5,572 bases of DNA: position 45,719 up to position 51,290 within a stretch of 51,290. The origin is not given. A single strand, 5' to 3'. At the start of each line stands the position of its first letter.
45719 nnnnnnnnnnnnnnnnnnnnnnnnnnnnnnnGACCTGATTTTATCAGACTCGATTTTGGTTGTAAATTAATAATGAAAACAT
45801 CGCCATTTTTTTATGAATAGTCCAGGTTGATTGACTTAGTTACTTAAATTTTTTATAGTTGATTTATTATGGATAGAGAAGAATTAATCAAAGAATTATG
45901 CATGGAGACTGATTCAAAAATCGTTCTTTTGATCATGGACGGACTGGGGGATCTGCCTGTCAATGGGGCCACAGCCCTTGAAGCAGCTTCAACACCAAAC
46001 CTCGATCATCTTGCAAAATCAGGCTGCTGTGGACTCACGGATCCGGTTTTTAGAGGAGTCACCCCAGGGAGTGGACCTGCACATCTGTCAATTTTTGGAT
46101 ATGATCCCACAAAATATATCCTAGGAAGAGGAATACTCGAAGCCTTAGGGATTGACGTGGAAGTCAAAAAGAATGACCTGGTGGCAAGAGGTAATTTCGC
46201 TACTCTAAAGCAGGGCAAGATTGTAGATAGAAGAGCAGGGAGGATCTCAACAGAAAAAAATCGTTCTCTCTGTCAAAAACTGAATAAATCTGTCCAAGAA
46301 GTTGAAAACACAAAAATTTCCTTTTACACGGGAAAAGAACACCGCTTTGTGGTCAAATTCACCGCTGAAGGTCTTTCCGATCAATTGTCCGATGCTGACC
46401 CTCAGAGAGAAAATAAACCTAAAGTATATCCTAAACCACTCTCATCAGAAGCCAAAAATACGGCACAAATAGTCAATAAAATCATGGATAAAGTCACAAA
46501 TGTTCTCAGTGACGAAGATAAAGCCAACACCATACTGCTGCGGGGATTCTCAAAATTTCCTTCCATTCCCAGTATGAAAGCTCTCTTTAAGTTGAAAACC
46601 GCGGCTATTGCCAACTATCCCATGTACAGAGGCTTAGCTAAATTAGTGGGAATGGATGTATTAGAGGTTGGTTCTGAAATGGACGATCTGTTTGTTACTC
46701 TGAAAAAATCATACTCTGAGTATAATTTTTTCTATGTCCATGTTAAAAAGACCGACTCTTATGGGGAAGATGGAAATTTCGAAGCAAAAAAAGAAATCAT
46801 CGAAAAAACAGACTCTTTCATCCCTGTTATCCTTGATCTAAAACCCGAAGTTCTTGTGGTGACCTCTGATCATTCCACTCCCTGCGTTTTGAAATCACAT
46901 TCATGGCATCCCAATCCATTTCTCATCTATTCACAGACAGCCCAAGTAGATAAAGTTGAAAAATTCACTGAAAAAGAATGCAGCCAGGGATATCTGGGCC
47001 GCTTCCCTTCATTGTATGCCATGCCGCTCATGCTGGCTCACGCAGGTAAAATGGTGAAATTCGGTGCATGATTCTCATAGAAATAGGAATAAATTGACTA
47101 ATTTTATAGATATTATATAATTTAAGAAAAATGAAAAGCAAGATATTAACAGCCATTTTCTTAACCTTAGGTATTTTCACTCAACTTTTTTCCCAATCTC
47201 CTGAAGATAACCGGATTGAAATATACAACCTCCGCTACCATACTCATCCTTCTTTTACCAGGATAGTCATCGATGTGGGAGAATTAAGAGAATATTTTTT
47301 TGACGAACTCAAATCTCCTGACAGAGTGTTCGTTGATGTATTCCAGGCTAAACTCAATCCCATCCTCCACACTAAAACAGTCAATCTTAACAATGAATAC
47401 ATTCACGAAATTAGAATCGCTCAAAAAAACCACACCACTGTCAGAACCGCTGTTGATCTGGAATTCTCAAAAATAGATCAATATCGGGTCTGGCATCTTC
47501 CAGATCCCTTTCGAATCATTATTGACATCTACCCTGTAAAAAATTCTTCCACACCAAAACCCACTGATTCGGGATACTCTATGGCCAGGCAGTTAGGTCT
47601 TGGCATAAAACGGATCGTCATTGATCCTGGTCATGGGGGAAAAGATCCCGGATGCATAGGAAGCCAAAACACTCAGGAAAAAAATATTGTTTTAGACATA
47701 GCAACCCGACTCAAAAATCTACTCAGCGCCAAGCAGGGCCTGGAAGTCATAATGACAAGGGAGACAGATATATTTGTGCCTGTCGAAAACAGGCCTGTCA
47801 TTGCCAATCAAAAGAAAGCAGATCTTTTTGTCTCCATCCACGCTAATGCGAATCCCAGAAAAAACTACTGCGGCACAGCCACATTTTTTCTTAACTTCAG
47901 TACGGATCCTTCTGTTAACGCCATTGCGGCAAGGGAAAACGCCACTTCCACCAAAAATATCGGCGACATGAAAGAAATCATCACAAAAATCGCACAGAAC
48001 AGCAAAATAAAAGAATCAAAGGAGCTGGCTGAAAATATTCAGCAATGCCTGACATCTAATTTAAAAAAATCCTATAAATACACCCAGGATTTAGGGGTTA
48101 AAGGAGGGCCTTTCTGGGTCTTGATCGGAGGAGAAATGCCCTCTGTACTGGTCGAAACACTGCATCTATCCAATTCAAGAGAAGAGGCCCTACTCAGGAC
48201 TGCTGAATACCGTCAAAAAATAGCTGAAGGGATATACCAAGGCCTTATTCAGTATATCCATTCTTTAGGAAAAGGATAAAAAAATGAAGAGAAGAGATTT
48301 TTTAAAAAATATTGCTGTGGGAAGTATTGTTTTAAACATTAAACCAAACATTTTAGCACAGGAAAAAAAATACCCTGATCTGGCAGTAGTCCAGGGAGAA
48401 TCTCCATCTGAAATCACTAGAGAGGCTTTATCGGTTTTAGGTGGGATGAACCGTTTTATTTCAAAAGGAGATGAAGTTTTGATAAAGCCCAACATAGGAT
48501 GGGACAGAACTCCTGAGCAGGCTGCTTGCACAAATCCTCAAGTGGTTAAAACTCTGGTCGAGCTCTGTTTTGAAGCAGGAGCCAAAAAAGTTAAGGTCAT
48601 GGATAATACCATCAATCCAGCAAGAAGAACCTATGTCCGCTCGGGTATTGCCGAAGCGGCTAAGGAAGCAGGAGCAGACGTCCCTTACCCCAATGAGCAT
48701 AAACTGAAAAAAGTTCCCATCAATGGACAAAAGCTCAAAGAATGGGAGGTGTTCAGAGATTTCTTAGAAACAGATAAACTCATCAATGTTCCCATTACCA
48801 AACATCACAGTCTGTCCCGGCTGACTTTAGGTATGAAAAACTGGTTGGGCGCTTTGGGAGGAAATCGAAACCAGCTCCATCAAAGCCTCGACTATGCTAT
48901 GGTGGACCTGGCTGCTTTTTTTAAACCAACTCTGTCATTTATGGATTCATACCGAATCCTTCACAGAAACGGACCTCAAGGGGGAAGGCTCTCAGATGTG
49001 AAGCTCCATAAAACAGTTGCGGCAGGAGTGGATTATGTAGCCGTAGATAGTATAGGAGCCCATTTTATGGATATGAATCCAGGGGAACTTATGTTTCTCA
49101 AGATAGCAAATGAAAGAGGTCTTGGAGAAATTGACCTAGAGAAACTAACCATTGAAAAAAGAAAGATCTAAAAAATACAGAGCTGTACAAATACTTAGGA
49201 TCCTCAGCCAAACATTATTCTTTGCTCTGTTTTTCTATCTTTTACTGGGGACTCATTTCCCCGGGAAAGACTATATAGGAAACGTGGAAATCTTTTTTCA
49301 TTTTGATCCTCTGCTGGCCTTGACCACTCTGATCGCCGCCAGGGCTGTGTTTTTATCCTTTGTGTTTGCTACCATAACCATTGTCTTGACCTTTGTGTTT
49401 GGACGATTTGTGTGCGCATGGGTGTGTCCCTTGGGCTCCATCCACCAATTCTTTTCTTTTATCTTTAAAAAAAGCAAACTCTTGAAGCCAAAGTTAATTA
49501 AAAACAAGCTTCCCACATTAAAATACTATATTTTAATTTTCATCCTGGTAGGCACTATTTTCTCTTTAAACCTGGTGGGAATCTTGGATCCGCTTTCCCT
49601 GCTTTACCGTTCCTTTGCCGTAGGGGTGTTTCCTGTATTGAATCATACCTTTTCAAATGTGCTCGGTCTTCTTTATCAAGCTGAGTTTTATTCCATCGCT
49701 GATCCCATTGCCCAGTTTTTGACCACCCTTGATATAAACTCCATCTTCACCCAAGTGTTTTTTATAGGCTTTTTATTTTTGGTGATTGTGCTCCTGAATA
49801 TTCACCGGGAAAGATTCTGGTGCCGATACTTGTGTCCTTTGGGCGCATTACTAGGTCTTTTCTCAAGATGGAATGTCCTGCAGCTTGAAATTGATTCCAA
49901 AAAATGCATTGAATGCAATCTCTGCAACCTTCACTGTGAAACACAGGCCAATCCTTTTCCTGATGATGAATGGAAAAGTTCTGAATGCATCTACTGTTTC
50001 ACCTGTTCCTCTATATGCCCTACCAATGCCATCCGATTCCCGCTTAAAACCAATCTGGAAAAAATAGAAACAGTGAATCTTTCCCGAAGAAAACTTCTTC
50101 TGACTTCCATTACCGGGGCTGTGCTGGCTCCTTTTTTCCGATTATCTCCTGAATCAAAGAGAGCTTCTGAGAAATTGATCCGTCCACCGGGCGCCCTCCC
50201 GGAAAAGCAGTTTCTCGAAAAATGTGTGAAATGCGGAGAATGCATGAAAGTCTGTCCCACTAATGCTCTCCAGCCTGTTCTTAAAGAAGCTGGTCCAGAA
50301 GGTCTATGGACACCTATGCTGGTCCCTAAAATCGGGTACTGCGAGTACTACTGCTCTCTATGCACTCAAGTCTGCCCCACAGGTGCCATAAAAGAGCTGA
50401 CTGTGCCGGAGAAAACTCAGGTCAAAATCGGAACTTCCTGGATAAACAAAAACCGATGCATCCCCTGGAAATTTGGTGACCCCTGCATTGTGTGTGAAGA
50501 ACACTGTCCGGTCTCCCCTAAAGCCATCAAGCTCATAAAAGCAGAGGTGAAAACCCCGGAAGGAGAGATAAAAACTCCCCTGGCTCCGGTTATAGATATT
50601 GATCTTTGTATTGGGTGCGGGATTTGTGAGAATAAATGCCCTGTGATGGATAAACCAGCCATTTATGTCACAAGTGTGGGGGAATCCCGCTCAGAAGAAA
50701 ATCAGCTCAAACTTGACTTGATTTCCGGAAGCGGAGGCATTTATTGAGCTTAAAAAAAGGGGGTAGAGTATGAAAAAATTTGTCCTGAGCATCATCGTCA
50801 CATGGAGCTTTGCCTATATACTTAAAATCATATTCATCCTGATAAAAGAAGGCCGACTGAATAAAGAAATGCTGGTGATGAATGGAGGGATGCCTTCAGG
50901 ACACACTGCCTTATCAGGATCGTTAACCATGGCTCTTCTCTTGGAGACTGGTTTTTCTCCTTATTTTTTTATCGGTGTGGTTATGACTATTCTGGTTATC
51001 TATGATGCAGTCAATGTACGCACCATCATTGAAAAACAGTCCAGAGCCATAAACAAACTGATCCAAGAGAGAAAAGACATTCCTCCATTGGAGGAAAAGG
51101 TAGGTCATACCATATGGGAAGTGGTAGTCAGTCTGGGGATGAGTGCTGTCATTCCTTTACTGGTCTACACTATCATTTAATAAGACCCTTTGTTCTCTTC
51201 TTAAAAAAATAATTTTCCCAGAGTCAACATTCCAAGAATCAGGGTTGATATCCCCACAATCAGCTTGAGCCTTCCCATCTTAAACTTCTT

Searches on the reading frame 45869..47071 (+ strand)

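Call 32: search_protein_families(library=pfam, proteins=[window:45869-47071:+], max_evalue=0.00001)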
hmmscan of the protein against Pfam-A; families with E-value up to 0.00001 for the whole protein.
window:45869-47071:+ (400 aa): 2 families
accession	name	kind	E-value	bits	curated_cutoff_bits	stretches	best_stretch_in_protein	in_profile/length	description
PF10143.14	PhosphMutase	-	6.2e-53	179.6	21.5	1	49-216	1-167/170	2,3-bisphosphoglycerate-independent phosphoglycerate mutase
PF01676.23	Metalloenzyme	-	1.1e-44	153.3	24.3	1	17-389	2-250/252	Metalloenzyme superfamily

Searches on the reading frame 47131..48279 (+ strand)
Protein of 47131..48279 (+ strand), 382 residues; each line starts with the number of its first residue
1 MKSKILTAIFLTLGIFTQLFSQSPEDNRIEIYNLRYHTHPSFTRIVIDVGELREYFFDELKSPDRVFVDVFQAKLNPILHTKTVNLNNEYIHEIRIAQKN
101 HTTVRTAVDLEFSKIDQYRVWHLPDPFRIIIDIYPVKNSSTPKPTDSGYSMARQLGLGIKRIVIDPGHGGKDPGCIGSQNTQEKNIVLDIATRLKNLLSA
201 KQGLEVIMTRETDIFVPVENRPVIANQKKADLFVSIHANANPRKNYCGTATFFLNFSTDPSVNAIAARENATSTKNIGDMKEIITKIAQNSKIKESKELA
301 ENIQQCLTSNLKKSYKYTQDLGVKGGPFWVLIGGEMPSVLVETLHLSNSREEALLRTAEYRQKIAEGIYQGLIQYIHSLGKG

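Call 33: search_protein_families(library=pfam, proteins=[window:47131-48279:+], max_evalue=0.00001)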
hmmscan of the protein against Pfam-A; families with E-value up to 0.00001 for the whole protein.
window:47131-48279:+ (382 aa): 2 families
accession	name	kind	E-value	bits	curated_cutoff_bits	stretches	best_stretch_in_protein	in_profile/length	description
PF01520.23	Amidase_3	-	2.4e-51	174.7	27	1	162-373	1-173/174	N-acetylmuramoyl-L-alanine amidase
PF11741.13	AMIN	-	1.4e-08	35.1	20.5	1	41-111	9-79/101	AMIN domain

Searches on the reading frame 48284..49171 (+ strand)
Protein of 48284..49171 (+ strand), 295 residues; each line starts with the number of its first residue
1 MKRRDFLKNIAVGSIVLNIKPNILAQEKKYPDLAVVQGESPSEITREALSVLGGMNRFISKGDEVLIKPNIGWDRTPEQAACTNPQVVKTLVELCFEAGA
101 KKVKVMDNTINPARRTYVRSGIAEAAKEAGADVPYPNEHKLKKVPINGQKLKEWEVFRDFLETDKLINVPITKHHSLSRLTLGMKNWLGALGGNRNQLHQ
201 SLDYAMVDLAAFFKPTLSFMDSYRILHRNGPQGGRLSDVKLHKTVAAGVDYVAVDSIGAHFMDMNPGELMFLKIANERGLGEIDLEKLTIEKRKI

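Call 33: search_protein_families(library=pfam, proteins=[window:48284-49171:+], max_evalue=0.00001)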
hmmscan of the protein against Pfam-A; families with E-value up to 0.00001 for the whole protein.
window:48284-49171:+ (295 aa): 1 family
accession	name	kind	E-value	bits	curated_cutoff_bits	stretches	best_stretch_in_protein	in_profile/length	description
PF04015.17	DUF362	-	4.5e-50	170.9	24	1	65-259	1-199/200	Domain of unknown function (DUF362)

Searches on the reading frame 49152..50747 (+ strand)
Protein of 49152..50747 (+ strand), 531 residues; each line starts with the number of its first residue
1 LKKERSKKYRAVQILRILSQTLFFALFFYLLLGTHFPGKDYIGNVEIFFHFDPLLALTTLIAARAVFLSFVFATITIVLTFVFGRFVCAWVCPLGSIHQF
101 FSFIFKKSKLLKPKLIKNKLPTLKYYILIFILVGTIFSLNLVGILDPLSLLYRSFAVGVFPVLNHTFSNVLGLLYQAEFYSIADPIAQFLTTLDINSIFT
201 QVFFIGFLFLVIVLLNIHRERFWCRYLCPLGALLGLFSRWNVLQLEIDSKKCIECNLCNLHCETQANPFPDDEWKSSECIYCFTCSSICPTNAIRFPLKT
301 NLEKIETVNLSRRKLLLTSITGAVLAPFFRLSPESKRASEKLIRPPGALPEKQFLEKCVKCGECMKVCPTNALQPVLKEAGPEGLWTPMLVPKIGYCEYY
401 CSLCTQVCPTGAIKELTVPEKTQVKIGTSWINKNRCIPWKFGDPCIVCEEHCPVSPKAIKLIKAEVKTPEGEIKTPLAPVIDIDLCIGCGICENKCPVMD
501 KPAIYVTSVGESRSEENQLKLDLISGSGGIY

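Call 33: search_protein_families(library=pfam, proteins=[window:49152-50747:+], max_evalue=0.00001)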
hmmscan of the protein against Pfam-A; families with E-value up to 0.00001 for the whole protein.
window:49152-50747:+ (531 aa): 11 families
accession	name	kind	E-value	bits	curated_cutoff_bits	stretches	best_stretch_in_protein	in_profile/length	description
PF00037.32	Fer4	-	3.4e-22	77.8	21.1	1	356-373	6-23/24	4Fe-4S binding domain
PF12838.12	Fer4_7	-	8.2e-18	65.1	27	1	357-412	1-52/52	4Fe-4S dicluster domain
PF12837.12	Fer4_6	-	2.7e-14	52.7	25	0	356-373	7-24/24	4Fe-4S binding domain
PF13237.11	Fer4_10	-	3.5e-14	52.9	25.5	0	246-290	3-53/53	4Fe-4S dicluster domain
PF14697.11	Fer4_21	-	9.2e-14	51.8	35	1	246-295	2-58/59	4Fe-4S dicluster domain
PF12801.12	Fer4_5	-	1.2e-13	51.3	22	2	67-107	3-43/48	4Fe-4S binding domain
PF13187.11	Fer4_9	-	2.8e-12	46.9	27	0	357-413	1-52/52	4Fe-4S dicluster domain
PF13484.11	Fer4_16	-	3.7e-12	47.3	30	0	357-376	1-20/66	4Fe-4S double cluster binding domain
PF13183.11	Fer4_8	-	2.8e-10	41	27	0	277-371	3-67/68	4Fe-4S dicluster domain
PF25160.1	LdpA_Fe-S-bd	-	1.6e-06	28.2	27.6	0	345-374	14-44/49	LdpA Fe-S cluster-binding domain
PF12797.12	Fer4_2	-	7.4e-06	26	24.5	0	478-498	2-22/22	4Fe-4S binding domain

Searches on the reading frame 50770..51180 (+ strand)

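Call 33: search_protein_families(library=pfam, proteins=[window:50770-51180:+], max_evalue=0.00001)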
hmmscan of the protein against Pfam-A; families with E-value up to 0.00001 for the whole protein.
window:50770-51180:+ (136 aa): 1 family
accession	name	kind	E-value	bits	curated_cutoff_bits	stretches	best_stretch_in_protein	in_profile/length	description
PF02681.20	DUF212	-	2.5e-28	99.2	26.5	1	3-121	4-119/126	Divergent PAP2 family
